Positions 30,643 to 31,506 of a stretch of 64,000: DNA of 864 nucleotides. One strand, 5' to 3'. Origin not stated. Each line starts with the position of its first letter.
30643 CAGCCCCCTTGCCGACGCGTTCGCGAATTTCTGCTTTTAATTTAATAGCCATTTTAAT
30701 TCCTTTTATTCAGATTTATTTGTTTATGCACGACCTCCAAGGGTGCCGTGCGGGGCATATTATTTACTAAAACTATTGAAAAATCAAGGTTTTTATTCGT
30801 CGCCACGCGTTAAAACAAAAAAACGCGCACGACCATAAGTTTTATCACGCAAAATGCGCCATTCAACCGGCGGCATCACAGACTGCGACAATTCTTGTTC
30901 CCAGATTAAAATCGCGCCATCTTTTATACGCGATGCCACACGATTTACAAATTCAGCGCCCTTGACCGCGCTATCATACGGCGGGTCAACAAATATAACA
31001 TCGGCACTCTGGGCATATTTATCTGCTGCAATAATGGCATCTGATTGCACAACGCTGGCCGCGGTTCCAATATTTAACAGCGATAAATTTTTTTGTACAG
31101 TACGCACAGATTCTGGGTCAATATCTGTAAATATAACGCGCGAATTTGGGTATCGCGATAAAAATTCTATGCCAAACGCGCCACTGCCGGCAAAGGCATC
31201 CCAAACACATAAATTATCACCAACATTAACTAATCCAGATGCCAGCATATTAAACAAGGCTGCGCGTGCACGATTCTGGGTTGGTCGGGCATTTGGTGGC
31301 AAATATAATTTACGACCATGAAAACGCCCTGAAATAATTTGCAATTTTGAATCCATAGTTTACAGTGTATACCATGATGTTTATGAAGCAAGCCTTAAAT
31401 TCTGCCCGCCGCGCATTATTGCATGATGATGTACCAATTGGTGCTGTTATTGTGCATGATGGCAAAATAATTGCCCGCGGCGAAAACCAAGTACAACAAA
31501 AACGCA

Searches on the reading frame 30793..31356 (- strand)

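Call 47: search_protein_families(library=pfam, proteins=[window:30793-31356:-], max_evalue=0.0001)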
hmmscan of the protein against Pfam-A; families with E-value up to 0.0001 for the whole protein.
window:30793-31356:- (187 aa): 7 families
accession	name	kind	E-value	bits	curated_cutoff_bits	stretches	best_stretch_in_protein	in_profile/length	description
PF03602.21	Cons_hypoth95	-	7.2e-35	120.7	24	1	5-180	1-179/182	Conserved hypothetical protein 95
PF02475.24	TRM5-TYW2_MTfase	-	2.3e-08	34.6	28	1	45-162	34-145/164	TRM5/TYW2 methyltransferase domain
PF02005.22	TRM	-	2.4e-08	34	27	1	44-150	46-149/376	N2,N2-dimethylguanosine tRNA methyltransferase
PF05175.20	MTS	-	1.4e-07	31.7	23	1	51-132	35-113/170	Methyltransferase small domain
PF02086.21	MethyltransfD12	-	2.1e-06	28.1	22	0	47-88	20-59/253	D12 class N6 adenine-specific DNA methyltransferase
PF01170.24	UPF0020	-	1.6e-05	25.2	22.3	0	31-135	9-139/197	RMKL-like, methyltransferase domain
PF13847.12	Methyltransf_31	-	8.1e-05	22.8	27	1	48-152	4-109/145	Methyltransferase domain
